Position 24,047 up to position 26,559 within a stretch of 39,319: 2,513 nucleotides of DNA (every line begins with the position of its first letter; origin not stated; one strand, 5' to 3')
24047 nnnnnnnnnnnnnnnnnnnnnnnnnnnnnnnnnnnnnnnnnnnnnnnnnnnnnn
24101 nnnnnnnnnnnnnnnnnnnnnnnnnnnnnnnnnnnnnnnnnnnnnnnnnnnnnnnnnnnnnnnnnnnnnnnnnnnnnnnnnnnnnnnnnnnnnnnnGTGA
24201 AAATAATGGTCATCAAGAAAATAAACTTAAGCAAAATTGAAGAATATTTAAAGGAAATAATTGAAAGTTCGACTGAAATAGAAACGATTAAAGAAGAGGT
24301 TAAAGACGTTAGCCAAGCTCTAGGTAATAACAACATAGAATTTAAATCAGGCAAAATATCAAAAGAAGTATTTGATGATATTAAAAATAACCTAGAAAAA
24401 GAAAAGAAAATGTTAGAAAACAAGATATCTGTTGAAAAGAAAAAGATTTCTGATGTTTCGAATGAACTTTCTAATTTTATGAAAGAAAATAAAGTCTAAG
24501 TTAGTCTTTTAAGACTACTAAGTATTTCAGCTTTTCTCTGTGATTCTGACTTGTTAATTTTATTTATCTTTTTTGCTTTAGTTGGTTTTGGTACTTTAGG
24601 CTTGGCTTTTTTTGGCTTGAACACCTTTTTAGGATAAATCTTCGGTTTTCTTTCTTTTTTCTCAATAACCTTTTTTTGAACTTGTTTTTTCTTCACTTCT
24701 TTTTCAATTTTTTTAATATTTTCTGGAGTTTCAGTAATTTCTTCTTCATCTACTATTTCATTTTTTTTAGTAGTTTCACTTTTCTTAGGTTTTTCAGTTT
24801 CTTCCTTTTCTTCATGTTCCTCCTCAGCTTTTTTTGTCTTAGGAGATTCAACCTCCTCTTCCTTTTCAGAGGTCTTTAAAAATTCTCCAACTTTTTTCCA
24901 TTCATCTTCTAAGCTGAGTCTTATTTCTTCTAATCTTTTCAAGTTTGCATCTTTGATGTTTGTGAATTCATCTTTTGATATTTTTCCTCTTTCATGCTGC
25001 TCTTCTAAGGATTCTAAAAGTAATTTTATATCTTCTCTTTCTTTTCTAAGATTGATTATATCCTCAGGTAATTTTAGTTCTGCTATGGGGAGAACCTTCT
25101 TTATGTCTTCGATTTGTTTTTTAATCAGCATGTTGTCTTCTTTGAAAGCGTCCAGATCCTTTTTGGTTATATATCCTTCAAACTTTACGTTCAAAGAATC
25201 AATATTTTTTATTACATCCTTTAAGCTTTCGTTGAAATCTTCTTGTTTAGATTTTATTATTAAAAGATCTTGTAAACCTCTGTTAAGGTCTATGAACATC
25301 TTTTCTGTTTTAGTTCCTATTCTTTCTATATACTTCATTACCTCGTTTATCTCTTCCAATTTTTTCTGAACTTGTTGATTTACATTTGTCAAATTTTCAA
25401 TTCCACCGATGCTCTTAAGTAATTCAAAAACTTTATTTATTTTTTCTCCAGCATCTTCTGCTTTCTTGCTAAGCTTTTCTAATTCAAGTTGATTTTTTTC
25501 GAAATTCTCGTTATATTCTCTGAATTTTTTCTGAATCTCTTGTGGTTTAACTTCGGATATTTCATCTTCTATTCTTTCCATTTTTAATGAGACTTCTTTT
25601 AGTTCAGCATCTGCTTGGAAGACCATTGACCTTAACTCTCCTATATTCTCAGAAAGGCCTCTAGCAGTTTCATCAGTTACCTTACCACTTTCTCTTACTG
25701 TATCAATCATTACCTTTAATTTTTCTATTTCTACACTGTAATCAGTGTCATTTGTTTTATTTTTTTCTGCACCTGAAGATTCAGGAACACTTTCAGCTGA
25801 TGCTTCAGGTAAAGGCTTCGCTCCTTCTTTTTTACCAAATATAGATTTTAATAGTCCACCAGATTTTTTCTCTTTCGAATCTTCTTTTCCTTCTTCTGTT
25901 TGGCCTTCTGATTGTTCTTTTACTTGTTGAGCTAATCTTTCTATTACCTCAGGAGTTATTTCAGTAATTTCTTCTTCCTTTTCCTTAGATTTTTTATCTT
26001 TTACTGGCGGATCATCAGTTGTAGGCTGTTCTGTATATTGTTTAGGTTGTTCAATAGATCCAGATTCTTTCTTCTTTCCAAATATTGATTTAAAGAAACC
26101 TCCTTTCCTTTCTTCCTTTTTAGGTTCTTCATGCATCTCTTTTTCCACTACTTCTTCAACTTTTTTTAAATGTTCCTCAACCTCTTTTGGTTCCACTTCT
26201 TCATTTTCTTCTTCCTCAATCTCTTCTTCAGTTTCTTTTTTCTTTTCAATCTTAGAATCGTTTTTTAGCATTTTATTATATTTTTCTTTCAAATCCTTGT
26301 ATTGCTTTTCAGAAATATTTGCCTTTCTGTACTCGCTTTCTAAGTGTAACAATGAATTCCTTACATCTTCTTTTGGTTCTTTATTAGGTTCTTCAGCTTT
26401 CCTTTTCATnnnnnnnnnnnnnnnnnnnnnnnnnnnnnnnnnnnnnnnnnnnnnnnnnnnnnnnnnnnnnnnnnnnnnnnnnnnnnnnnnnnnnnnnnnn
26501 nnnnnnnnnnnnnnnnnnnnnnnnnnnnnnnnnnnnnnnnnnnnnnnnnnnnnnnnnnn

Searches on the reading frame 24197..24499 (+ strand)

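Call 48: search_protein_families(library=pfam, proteins=[window:24197-24499:+], max_evalue=0.01)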
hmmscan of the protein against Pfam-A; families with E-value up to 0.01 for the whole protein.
window:24197-24499:+ (100 aa): 2 families
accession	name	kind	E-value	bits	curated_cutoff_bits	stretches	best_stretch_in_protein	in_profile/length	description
PF02321.23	OEP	-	0.0042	17.4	22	1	13-75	108-170/187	Outer membrane efflux protein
PF18822.6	CdvA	-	0.0085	16.5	30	0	11-98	31-115/123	CdvA-like coiled-coil domain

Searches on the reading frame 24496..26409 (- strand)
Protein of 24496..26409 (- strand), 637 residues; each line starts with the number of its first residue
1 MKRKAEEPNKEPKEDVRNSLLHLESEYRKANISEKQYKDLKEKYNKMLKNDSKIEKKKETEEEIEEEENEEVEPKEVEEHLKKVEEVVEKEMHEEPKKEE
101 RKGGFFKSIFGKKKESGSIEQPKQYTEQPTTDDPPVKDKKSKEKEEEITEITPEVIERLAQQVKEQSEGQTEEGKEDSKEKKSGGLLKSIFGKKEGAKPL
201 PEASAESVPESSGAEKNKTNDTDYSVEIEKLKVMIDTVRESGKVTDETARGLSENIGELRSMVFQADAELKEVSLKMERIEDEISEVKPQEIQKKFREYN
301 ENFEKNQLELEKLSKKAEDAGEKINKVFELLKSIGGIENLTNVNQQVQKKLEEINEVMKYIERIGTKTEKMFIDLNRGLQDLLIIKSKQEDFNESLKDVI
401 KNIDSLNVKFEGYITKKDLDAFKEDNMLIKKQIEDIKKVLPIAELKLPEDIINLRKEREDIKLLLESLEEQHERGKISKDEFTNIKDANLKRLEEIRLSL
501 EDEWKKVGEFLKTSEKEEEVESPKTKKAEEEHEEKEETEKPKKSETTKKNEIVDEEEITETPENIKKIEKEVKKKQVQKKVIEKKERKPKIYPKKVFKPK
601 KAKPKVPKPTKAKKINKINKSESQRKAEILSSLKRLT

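Call 48: search_protein_families(library=pfam, proteins=[window:24496-26409:-], max_evalue=0.01)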
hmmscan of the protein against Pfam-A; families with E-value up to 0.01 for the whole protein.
window:24496-26409:- (637 aa): 1 family
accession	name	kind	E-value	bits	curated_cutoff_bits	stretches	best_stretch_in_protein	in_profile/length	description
PF09849.14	DUF2076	-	0.0009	19.8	38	0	156-221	57-125/265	Uncharacterized protein conserved in bacteria (DUF2076)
